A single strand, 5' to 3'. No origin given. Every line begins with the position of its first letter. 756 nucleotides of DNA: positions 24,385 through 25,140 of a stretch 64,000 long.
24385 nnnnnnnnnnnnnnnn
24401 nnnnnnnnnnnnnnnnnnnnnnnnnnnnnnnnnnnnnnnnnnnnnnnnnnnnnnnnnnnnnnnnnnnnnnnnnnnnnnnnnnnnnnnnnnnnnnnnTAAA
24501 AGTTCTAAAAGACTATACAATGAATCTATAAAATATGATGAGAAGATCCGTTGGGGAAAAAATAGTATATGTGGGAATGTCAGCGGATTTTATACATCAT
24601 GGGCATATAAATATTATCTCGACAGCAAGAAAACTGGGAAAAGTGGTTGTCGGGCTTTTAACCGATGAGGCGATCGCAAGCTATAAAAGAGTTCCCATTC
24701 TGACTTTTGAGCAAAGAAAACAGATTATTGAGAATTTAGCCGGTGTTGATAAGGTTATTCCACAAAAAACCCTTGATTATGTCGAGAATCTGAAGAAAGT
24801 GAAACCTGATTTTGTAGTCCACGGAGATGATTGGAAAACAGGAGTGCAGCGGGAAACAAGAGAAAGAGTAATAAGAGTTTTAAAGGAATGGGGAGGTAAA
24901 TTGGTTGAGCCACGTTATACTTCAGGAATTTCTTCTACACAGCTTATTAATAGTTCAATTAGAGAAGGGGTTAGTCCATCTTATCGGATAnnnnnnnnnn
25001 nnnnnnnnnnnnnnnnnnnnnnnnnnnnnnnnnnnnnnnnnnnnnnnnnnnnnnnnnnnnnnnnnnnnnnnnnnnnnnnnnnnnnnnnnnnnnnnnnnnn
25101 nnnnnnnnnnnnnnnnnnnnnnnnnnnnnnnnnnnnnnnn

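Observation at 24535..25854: Fom1-type nucleotidyltransferase-PEP mutase fusion outside an antibiotic cluster.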

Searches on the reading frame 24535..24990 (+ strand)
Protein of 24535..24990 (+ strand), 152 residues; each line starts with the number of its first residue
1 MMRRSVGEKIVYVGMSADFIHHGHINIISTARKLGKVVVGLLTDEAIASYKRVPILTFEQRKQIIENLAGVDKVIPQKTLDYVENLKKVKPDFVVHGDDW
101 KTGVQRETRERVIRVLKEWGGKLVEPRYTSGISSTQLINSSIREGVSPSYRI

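Call 34: search_solved_structures(query=window:24535-24990:+, max_evalue=0.001, show_alignments=5)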
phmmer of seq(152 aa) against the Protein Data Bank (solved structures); distinct sequences matched with E-value up to 0.001: 12.
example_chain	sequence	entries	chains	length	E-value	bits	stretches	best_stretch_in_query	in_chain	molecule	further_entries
5x3d_A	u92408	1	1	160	3.1e-61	208.6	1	8-144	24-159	Phosphoenolpyruvate phosphomutase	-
3elb_A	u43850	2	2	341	4.1e-22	81.8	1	16-140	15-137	Ethanolamine-phosphate cytidylyltransferase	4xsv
2b7l_A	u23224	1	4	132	6.8e-11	45.4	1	16-102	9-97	glycerol-3-phosphate cytidylyltransferase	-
1coz_A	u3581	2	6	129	2.4e-10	43.6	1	10-101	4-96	PROTEIN (GLYCEROL-3-PHOSPHATE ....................) | glycerol-3-phosphate cytidylyltransferase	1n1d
4zcp_A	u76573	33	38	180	1e-08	38.3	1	10-139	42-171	Cholinephosphate cytidylyltransferase | Choline-phosphate cytidylyltransferase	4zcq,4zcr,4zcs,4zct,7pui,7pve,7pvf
9hsg_A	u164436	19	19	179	1e-08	38.3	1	10-139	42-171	choline-phosphate cytidylyltransferase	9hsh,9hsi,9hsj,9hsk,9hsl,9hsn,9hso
9hsm_A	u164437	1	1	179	1e-08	38.3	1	10-139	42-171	choline-phosphate cytidylyltransferase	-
3glv_A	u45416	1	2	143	2.6e-07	33.7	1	17-110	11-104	Lipopolysaccharide core biosynthesis protein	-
5x9q_A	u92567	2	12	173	7.3e-07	32.3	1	2-138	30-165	Putative cytidylyltransferase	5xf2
3hl4_A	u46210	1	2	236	0.00017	24.6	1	11-144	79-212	Choline-phosphate cytidylyltransferase A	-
4mvd_B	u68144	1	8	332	0.00022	24.2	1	11-144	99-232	Choline-phosphate cytidylyltransferase A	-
4mvc_A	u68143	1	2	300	0.00026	24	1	11-144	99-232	Choline-phosphate cytidylyltransferase A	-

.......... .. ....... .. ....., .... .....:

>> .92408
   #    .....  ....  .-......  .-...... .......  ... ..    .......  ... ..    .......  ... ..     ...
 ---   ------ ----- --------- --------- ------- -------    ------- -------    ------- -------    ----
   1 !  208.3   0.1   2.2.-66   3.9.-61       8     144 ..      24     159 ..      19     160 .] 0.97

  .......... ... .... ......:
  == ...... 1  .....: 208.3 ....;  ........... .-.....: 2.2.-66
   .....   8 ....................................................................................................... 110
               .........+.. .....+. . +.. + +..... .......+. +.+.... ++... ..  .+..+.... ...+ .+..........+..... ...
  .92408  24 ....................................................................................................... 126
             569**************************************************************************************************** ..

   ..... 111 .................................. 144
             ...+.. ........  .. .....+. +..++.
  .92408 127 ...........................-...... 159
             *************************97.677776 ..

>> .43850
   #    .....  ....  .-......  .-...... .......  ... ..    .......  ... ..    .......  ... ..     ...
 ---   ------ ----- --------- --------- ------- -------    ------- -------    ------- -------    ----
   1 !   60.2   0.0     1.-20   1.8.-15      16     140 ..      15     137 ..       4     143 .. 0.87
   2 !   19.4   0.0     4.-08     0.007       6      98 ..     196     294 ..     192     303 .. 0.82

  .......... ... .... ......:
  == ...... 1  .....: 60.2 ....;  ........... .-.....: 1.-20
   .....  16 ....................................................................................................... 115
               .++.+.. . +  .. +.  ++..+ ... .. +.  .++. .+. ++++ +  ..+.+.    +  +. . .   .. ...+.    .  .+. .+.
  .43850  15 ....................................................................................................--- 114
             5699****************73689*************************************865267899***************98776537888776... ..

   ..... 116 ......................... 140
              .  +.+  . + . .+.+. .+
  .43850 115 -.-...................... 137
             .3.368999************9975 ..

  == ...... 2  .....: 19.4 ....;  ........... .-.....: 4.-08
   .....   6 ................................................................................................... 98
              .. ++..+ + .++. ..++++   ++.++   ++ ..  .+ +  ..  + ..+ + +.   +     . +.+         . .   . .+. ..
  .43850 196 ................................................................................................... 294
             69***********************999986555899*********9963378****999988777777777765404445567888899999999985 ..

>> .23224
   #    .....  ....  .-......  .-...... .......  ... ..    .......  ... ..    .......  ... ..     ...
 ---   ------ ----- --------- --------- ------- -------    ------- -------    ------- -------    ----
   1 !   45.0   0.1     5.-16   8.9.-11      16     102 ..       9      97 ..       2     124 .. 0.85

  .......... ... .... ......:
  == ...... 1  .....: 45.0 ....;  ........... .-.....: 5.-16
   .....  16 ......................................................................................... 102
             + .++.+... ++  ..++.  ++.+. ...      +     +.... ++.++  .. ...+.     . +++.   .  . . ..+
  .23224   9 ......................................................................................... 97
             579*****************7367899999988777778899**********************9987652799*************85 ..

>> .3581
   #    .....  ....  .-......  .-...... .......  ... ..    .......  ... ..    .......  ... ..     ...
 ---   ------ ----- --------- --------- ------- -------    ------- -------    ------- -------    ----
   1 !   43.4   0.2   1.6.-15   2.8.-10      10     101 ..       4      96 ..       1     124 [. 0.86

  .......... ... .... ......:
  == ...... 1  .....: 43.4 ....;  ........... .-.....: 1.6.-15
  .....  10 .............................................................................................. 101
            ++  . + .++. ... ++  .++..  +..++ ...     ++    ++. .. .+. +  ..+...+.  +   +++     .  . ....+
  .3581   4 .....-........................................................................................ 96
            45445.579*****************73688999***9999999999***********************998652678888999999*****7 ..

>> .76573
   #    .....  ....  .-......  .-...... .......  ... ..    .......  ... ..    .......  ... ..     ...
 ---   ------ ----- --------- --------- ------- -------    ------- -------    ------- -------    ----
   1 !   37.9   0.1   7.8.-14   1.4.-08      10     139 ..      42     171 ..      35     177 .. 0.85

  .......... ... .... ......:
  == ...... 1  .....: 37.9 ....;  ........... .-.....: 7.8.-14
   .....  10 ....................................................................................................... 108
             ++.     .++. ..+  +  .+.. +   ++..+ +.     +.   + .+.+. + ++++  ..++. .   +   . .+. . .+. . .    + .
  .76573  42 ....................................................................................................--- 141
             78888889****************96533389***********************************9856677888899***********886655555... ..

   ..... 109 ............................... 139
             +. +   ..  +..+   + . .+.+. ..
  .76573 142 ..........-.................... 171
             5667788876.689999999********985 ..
